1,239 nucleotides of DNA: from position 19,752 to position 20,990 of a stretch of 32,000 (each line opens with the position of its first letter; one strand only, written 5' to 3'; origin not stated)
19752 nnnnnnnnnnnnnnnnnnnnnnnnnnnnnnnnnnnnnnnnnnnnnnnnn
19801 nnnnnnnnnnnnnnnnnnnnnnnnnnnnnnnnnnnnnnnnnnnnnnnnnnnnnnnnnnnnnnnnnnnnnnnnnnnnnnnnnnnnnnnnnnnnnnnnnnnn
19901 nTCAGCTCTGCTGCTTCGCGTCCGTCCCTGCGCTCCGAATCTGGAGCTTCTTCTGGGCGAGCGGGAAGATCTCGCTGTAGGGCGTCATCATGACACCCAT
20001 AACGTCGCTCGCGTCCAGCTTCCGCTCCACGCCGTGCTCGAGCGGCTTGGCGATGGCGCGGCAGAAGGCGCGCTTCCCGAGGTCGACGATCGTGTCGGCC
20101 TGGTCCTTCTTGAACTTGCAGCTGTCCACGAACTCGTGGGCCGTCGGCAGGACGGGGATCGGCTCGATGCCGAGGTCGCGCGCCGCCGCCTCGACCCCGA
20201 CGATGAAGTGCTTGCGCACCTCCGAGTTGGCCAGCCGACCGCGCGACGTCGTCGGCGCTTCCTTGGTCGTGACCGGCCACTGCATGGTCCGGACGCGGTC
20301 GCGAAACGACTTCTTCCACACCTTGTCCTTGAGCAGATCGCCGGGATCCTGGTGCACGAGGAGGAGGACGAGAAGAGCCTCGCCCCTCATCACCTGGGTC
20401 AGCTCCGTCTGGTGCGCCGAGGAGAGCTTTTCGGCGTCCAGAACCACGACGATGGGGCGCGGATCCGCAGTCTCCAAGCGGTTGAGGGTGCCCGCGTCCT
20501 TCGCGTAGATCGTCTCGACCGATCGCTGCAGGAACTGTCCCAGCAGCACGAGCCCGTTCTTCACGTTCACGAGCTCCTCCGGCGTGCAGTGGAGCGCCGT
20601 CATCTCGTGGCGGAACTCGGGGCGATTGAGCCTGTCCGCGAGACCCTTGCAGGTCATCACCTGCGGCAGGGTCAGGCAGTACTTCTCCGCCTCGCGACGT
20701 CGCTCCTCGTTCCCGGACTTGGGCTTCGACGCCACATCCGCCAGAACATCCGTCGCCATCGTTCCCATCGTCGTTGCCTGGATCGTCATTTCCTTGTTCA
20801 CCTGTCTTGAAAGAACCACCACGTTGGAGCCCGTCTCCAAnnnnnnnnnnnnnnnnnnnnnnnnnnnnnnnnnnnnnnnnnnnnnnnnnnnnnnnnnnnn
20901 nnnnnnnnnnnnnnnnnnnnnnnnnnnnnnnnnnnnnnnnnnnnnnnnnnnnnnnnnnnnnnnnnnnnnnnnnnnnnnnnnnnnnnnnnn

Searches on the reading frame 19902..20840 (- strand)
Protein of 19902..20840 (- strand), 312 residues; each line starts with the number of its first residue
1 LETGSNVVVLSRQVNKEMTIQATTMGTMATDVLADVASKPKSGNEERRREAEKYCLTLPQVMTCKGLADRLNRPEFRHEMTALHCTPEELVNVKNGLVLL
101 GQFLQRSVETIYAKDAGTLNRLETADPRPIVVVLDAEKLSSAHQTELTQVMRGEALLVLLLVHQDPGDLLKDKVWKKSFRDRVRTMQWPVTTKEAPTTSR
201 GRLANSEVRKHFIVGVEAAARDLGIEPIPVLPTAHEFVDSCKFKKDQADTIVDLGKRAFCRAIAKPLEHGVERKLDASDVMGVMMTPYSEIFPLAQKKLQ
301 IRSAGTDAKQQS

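Call 5: search_protein_families(library=pfam, proteins=[window:19902-20840:-], max_evalue=1)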
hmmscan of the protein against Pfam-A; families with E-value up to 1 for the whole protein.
window:19902-20840:- (312 aa): 0 families

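Call 6: search_protein_families(library=ncbifam, proteins=[window:19902-20840:-], max_evalue=1)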
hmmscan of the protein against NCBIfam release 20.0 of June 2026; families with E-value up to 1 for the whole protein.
window:19902-20840:- (312 aa): 0 families

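Call 10: find_homologous_proteins(query=window:19905-20789:-)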
Query window:19905-20789:-: 2699 candidates shared short words with the query, none scored E <= 0.001.

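Call 19: search_protein_representatives(protein=window:19905-20789:-)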
Query: 295 residues. Proteins with E-value up to 0.001 (for the whole library): 3; up to 1e-10: 0; up to 1e-30: 0. The best 3 are listed.
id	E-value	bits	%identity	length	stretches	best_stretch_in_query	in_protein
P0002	4.8e-07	45.6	26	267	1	48-245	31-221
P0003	1.2e-05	41.1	39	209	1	106-186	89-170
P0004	3.6e-05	39.5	36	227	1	94-179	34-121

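Call 21: predict_structure(protein=window:19905-20789:-)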
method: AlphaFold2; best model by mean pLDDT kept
length: 295 residues; sequences in the alignment: 1
mean_pLDDT: 36.2   pTM: 0.26
mean pLDDT of the five models: 36.2, 31.0, 30.2, 29.3, 27.7
residues with pLDDT >= 90: 0; 70-90: 0; 50-70: 20; < 50: 275
segments of 3 or more residues with pLDDT < 50: 1-16, 38-295
pLDDT, mean of each block of 10 residues (from residue 1): 33 49 57 52 31 33 25 29 31 41 44 42 43 39 35 34 30 27 28 28 30 29 31 40 45 41 34 33 35 35
secondary structure, 60 per line:
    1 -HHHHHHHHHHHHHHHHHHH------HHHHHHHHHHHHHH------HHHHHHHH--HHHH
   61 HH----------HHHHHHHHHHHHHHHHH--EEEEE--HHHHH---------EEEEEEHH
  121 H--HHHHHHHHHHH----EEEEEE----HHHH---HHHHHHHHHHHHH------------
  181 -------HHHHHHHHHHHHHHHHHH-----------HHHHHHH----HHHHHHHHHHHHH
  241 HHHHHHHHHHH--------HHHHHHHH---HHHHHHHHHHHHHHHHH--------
elements in order: H2-20 H27-40 H47-54 H57-62 H73-89 E92-96 H99-103 E113-118 H124-134 E139-144 H149-152 H156-168 H188-205 H217-223 H228-251 H260-267 H271-287

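Call 31: search_solved_structures(query=A1, max_evalue=10, show_alignments=2)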
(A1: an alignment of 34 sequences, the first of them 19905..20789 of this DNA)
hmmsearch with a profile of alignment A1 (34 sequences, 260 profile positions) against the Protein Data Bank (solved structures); distinct sequences matched with E-value up to 10: 61 (the best 60 are shown).
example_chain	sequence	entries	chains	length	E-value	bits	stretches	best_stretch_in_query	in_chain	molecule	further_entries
5m7n_A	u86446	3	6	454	1.3e-10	44.4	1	15-204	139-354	Nitrogen assimilation regulatory protein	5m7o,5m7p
6iy8_A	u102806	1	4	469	1.5e-07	34.3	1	101-203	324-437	Positive regulator CapR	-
6luf_A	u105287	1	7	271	1.5e-06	31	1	121-216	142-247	Flagellar regulatory protein C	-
1ojl_A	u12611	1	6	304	1.5e-06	31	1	95-202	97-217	TRANSCRIPTIONAL REGULATORY PROTEIN ZRAR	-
1ny6_A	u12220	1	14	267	2.2e-06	30.5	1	100-221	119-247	transcriptional regulator (NtrC family)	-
4ly6_A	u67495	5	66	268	2.2e-06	30.5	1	100-221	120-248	Transcriptional regulator (NtrC family)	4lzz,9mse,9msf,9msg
3m0e_A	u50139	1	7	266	2.7e-06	30.2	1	102-221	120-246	Transcriptional regulator (NtrC family)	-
1ny5_A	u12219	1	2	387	3.2e-06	30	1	100-221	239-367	transcriptional regulator (NtrC family)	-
4l4u_A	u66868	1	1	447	5.6e-06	29.2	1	100-221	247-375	Transcriptional regulator (NtrC family)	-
4qhs_A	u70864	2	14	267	8.9e-06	28.5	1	121-216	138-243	Flagellar regulatory protein C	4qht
6lua_A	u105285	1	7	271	1.2e-05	28.1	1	121-204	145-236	Flagellar regulatory protein C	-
9qq6_C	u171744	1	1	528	1.4e-05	27.9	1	101-241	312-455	Nif-specific regulatory protein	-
3dzd_A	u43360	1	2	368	2.9e-05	26.8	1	93-221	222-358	Transcriptional regulator (NtrC family)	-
26jl_A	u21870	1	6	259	0.00041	23.1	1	97-220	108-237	Flagellar regulatory protein A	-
5cwf_A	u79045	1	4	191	0.01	18.5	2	165-242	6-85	Designed helical repeat protein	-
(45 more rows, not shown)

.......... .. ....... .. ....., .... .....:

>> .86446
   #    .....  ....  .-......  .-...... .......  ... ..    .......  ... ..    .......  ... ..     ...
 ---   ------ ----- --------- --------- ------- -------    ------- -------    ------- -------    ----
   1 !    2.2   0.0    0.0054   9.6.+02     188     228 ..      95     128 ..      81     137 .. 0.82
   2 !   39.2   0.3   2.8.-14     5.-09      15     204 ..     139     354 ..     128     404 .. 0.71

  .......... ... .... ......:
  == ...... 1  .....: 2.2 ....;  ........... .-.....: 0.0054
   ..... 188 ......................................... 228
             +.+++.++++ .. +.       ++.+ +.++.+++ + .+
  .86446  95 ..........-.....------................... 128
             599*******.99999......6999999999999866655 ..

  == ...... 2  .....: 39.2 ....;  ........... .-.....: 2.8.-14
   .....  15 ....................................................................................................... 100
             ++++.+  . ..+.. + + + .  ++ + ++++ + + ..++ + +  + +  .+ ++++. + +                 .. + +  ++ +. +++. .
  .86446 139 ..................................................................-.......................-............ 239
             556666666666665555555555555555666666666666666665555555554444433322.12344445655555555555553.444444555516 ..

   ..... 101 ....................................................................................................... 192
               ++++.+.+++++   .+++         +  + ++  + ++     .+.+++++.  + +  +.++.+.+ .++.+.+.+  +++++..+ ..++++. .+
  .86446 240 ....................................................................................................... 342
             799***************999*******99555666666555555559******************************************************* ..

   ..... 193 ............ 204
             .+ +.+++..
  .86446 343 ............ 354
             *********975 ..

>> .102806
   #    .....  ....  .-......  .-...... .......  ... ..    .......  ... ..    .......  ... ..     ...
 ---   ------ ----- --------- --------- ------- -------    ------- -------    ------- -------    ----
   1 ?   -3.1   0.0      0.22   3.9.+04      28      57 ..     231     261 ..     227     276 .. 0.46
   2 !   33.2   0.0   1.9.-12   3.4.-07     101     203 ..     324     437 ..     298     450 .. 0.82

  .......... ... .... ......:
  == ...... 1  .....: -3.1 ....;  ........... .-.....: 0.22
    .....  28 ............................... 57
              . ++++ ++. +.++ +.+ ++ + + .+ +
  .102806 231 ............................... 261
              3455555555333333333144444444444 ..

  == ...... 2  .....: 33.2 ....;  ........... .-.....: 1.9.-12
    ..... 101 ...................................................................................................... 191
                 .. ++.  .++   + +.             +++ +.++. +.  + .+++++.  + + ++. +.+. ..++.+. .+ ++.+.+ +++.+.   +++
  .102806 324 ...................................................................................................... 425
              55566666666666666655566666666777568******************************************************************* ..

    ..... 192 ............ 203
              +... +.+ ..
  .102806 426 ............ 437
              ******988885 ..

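Call 32: search_protein_families(library=pfam, alignment_id=A1, max_evalue=1)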
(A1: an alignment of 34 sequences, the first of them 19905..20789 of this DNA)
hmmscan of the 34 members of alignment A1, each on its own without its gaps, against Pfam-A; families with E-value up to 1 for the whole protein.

A. member 1, window:19905-20789:- (295 aa): 0 families

B. families by the number of members that match (of 34 scanned): 17 families
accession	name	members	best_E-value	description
PF25601.1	AAA_lid_14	5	0.0003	AAA+ ATPase lid domain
PF11762.14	Arabinose_Iso_C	2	0.051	L-arabinose isomerase C-terminal domain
PF10414.14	CysG_dimeriser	1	0.0062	Sirohaem synthase dimerisation region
PF05772.17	NinB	1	0.012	NinB protein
PF11268.13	DUF3071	1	0.017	Protein of unknown function (DUF3071)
PF18086.7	PPIP5K2_N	1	0.053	Diphosphoinositol pentakisphosphate kinase 2 N-terminal domain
PF08177.16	SspN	1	0.063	Small acid-soluble spore protein N family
PF21934.1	Yop-YscD_ppl_3rd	1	0.078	YscD/CdsD-like Bon-like domain 3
PF25181.1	Phage_Bbp19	1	0.078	Bbp19-like phage protein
PF17918.6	TetR_C_15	1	0.12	Tetracyclin repressor-like, C-terminal domain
PF08785.16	Ku_PK_bind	1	0.12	Ku C terminal domain like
PF09597.18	SAM_Ribosomal_mS41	1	0.13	Small ribosomal subunit protein mS41 SAM domain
PF06185.18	YecM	1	0.14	YecM protein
PF15841.10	TMEM239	1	0.16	Transmembrane protein 239 family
PF23108.1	Zf-C2H2_ZNF451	1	0.17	Two consecutive Zinc fingers C2H2 type, ZNF451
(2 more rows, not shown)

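Call 34: find_homologous_proteins(query=A1, max_evalue=0.001)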
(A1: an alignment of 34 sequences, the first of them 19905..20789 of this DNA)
Query A1 (34 sequences) (295 aa, profile of the alignment): 3 proteins with E <= 0.001 among 8000 candidates.
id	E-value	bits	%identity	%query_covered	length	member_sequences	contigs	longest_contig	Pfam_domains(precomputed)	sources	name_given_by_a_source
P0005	5.5e-48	182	33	8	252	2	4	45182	-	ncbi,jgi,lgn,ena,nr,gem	ncbi:MAG: hypothetical protein ABII13_02765 [Patescibacteria group bacterium]|nr:hypothetical protei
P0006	8.9e-5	40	-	-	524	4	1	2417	PF00158.33,PF25601.2,PF02954.26,PF14532.13,PF07728.21,PF00072.31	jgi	-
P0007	4.2e-4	38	56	3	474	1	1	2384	PF00158.33,PF07724.21,PF25601.2,PF02954.26,PF14532.13,PF07728.21,PF00072.31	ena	-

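Call 47: find_encoding_contigs(protein=P0005, flank=8000, max_places=4)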
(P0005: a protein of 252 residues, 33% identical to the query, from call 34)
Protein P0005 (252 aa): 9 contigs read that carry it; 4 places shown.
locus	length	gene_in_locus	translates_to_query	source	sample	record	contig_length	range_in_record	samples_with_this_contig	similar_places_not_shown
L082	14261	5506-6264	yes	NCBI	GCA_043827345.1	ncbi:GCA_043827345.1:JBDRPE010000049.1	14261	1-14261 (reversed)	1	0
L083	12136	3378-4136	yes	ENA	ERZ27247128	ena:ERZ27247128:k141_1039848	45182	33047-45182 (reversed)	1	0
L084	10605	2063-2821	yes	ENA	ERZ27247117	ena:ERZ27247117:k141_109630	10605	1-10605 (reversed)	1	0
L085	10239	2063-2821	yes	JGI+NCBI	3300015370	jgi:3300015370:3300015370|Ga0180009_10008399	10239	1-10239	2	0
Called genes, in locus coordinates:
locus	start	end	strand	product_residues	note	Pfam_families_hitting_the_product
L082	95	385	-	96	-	PF00166:Cpn10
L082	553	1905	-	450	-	PF04932:Wzy_C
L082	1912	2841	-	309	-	-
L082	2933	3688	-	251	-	PF02096:60KD_IMP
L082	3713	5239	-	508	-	PF08529:NusA_N, PF13184:KH_NusA_1st, PF26594:KH_NusA_2nd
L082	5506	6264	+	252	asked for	-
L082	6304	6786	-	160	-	PF00293:NUDIX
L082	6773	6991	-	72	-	-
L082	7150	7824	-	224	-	-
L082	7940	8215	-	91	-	-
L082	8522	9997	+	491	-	-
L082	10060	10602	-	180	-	PF28549:NDPSase_N, PF00293:NUDIX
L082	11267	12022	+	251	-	-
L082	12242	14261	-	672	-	?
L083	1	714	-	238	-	?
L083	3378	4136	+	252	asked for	-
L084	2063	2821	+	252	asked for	-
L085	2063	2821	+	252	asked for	-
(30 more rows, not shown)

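Call 53: predict_structure(alignment_id=A3)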
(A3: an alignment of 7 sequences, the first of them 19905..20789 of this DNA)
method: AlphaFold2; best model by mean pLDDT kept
length: 295 residues; sequences in the alignment: 7
mean_pLDDT: 56.0   pTM: 0.38
mean pLDDT of the five models: 56.0, 50.8, 50.5, 46.7, 45.6
residues with pLDDT >= 90: 1; 70-90: 76; 50-70: 79; < 50: 139
segments of 3 or more residues with pLDDT < 50: 1-25, 33-108, 171-180, 274-295
pLDDT, mean of each block of 10 residues (from residue 1): 33 43 49 44 38 42 38 36 36 40 47 58 70 64 69 82 73 41 63 76 70 86 67 67 71 69 73 45 42 40
secondary structure, 60 per line:
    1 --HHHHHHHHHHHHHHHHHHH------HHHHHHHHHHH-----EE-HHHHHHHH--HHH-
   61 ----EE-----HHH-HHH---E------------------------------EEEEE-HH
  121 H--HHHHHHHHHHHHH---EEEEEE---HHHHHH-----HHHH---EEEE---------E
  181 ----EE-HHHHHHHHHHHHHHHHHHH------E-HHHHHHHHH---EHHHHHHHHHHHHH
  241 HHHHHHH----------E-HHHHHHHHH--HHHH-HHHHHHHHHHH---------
elements in order: H3-21 H28-38 H47-54 E113-117 H124-136 E140-145 H149-154 H160-163 E167-170 H188-206 H215-223 H228-247 H260-268 H271-274 H276-286

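Call 59: fold_search(model_id=the predicted structure, library=pdb)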
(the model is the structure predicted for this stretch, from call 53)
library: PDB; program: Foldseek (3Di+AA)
matches with E <= 10: 415; with E <= 0.001: 1
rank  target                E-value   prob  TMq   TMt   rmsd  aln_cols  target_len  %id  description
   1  3m0e_A                6.6e-04  1.00  0.24  0.28   7.9       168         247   12  Crystal structure of the ATP-bound state of Walker B mutant of NtrC1 ATPase domain (released 2010-11-03)
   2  1ny5_A                1.0e-03  0.99  0.25  0.21  17.8       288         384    9  Crystal structure of sigm54 activator (AAA+ ATPase) in the inactive state (released 2003-11-11)
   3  5m7p_B                2.2e-03  1.00  0.25  0.19  15.1       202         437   11  Crystal structure of NtrX from Brucella abortus in complex with ADP processed with the CrystalDirect automated mountin (released 2017-01-25)
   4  1ojl_D                2.3e-03  0.97  0.23  0.23  17.1       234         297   11  Crystal structure of a sigma54-activator suggests the mechanism for the conformational switch necessary for sigma54 bi (released 2005-05-19)
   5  6lua_D                3.0e-03  1.00  0.25  0.29   7.6       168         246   11  Cis-mutant R349A of the central AAA+ domain of the flagellar regulatory protein FlrC (released 2020-03-18)
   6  7vbs                  3.2e-03  0.93  0.25  0.29  16.2       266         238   12  Structure of the AAA+ ATPase domain of the transcriptional regulator GtrR in Burkholderia cenocepacia (released 2021-12-15)
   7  5m7o_B                3.4e-03  0.99  0.25  0.19  15.3       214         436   11  Crystal structure of NtrX from Brucella abortus processed with the CrystalDirect automated mounting and cryo-cooling t (released 2017-01-25)
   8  5m7n_A                3.6e-03  0.99  0.25  0.18  12.9       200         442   10  Crystal structure of NtrX from Brucella abortus in complex with ATP processed with the CrystalDirect automated mountin (released 2017-01-25)
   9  8uii_C                3.6e-03  0.98  0.21  0.19  13.0       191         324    9  Cryo-EM map of human clamp-clamp loader ATAD5-RFC-closed PCNA complex in intermediate state 1 (released 2024-05-29)
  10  1ny5_B                3.8e-03  1.00  0.24  0.20   8.5       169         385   12  Crystal structure of sigm54 activator (AAA+ ATPase) in the inactive state (released 2003-11-11)
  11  5m7p_A                4.3e-03  0.99  0.25  0.18  11.0       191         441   10  Crystal structure of NtrX from Brucella abortus in complex with ADP processed with the CrystalDirect automated mountin (released 2017-01-25)
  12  6luf_C                4.3e-03  0.98  0.28  0.33  18.9       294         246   12  Trans-acting mutant Y290A of the central AAA+ domain of the flagellar regulatory protein FlrC (released 2020-03-18)
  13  4qht_A                4.5e-03  1.00  0.23  0.26   7.4       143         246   13  Crystal structure of AAA+/ sigma 54 activator domain of the flagellar regulatory protein FlrC from Vibrio cholerae in  (released 2014-07-16)
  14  4l4u                  4.5e-03  0.92  0.25  0.20  17.9       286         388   10  Crystal structure of construct containing A. aeolicus NtrC1 receiver, central and DNA binding domains (released 2013-08-28)
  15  4lzz_L                6.0e-03  0.99  0.23  0.27   8.6       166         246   13  Nucleotide-induced asymmetry within atpase activator ring drives s54-RNAP interaction and ATP hydrolysis (released 2013-12-04)
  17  5m7n_B                7.5e-03  0.97  0.25  0.19  15.4       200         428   12  Crystal structure of NtrX from Brucella abortus in complex with ATP processed with the CrystalDirect automated mountin (released 2017-01-25)
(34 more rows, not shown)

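Call 60: find_encoding_contigs(protein=P0002, flank=6000, max_places=3)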
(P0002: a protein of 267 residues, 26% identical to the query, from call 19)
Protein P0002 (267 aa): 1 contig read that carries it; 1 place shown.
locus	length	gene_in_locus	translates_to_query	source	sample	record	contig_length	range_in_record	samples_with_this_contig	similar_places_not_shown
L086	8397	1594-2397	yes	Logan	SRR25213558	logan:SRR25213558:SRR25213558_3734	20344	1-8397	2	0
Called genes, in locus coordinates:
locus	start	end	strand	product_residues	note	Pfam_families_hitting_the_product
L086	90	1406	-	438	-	PF08529:NusA_N, PF13184:KH_NusA_1st, PF26594:KH_NusA_2nd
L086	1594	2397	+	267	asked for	-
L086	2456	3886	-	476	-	PF00587:tRNA-synt_2b, PF03129:HGTP_anticodon, PF09180:ProRS-C_1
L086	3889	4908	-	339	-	PF01820:Dala_Dala_lig_N, PF02222:ATP-grasp, PF02786:CPSase_L_D2 (weak), PF07478:Dala_Dala_lig_C, PF13535:ATP-grasp_4 (weak)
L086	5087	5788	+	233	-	-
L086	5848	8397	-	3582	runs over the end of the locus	-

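Call 64: search_protein_families(library=padloc, proteins=[window:19905-20789:-, P0002, P0005], max_evalue=0.1)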
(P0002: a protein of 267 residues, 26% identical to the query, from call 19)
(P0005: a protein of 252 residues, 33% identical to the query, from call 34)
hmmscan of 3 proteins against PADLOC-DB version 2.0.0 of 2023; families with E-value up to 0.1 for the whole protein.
window:19905-20789:- (295 aa): 0 families

P0002 (267 aa): 0 families

P0005 (252 aa): 1 family
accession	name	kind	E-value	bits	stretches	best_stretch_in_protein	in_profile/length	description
PDLC03839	LeoA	-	0.079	10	0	85-137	122-177/559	-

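Call 80: search_dna_similar(query=window:19905-20789:-, collection=plasmids, mode=protein, max_evalue=0.001, max_rows=5)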
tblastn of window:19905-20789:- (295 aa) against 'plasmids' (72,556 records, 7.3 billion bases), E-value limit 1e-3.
No match.
